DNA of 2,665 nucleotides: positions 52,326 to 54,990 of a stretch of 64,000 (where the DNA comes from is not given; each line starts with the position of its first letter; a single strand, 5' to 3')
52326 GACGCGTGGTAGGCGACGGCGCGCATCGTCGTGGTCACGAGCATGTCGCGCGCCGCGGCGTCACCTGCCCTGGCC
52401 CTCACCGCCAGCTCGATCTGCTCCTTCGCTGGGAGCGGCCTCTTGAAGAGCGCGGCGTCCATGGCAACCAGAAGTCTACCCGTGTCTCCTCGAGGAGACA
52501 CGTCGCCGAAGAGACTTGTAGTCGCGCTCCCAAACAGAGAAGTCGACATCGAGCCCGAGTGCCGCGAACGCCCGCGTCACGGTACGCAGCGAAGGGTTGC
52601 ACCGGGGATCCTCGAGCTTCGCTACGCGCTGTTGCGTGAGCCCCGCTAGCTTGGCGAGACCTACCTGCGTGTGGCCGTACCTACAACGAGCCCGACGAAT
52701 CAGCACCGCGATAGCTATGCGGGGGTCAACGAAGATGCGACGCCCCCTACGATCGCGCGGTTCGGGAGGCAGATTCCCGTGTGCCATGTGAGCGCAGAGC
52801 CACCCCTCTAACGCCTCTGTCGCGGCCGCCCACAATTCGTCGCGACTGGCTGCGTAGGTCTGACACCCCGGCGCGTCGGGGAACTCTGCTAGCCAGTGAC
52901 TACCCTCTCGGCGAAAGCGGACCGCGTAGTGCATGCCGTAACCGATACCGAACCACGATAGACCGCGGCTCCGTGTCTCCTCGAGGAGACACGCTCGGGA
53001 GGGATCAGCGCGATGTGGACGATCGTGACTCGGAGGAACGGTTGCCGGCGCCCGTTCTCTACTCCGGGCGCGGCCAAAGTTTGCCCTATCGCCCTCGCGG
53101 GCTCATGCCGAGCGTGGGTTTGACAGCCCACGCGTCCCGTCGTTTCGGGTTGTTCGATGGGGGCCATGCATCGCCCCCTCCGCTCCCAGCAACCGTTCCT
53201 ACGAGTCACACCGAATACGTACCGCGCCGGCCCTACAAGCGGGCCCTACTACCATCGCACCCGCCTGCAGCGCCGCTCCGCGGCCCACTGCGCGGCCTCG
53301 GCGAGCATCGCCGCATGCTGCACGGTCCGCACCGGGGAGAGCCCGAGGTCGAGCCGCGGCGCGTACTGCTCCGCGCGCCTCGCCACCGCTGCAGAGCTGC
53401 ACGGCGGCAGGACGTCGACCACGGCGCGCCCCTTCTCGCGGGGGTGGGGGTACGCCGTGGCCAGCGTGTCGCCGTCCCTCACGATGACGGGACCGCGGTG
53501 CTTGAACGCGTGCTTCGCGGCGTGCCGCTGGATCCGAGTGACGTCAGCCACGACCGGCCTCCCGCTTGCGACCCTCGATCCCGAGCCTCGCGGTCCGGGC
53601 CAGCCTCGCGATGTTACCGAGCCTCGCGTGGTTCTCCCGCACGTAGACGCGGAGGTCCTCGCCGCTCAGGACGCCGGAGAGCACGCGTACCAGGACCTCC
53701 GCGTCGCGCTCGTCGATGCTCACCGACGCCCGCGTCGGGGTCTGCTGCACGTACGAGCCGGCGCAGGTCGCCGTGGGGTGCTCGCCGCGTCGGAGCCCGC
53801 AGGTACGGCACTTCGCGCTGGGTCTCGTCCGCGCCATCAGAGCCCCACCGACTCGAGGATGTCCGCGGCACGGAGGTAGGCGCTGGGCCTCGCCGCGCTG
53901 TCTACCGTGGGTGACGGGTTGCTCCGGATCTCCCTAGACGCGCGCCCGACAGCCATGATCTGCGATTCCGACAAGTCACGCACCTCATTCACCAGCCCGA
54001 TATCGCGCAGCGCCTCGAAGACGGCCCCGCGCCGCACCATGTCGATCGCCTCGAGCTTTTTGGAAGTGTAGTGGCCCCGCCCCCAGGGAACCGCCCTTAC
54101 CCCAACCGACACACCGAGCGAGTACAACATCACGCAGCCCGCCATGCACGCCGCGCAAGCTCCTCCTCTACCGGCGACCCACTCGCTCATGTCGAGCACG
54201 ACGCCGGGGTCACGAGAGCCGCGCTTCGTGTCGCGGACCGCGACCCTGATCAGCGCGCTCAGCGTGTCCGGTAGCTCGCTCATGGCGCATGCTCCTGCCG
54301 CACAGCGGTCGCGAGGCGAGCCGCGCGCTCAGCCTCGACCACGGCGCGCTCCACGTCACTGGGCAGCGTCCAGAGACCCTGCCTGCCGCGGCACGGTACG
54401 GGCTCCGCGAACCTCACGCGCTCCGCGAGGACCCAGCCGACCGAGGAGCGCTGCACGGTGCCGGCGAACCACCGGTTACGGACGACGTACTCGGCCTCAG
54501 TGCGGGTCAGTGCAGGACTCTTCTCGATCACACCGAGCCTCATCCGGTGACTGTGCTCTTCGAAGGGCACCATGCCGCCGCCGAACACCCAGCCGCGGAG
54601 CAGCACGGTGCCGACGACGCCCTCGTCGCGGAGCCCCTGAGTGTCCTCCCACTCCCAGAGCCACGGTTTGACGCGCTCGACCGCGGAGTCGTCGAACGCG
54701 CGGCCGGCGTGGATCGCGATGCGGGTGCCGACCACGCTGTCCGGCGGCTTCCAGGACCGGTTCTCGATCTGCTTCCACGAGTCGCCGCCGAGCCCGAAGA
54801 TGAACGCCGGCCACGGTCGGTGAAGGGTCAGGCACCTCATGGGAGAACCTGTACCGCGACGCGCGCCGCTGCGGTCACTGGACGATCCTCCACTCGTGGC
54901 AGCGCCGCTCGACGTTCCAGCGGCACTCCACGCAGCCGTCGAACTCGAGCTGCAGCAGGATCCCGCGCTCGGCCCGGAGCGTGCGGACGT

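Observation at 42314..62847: Second promoter class CCGCGS-N13-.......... feeding leaderless genes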

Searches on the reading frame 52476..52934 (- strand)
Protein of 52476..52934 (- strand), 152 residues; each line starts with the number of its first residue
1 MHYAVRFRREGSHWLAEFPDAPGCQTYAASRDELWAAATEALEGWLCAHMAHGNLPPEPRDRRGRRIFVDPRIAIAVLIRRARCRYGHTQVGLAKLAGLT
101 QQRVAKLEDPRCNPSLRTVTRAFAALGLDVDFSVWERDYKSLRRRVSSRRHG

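Call 22: search_protein_families(library=pfam, proteins=[window:52476-52934:-], max_evalue=0.01)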
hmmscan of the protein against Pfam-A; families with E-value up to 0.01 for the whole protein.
window:52476-52934:- (152 aa): 3 families
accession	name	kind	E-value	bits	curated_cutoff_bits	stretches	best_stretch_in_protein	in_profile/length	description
PF13560.12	HTH_31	-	1.2e-06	29.1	27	1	75-131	2-59/64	Helix-turn-helix domain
PF01381.28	HTH_3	-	1.4e-05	25.4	23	1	79-131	1-53/55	Helix-turn-helix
PF15919.11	HicB_lk_antitox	-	0.00026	21.6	27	1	12-59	11-58/123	HicB_like antitoxin of bacterial toxin-antitoxin system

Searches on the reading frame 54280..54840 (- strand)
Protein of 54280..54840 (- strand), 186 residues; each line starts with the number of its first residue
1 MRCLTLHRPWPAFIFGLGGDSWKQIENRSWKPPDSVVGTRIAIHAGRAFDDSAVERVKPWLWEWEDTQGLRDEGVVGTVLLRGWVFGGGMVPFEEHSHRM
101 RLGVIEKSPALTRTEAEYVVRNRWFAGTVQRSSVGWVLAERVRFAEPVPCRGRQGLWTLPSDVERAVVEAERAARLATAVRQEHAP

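Call 22: search_protein_families(library=pfam, proteins=[window:54280-54840:-], max_evalue=0.01)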
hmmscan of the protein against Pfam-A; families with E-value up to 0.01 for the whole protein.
window:54280-54840:- (186 aa): 0 families

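Call 33: search_protein_families(library=phrogs, proteins=[window:54280-54840:-], max_evalue=0.001)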
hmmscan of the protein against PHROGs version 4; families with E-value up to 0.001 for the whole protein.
window:54280-54840:- (186 aa): 1 family
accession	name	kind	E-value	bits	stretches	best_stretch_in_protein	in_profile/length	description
phrog_3193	-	unknown function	4.3e-21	76.6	1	1-174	85-221/269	-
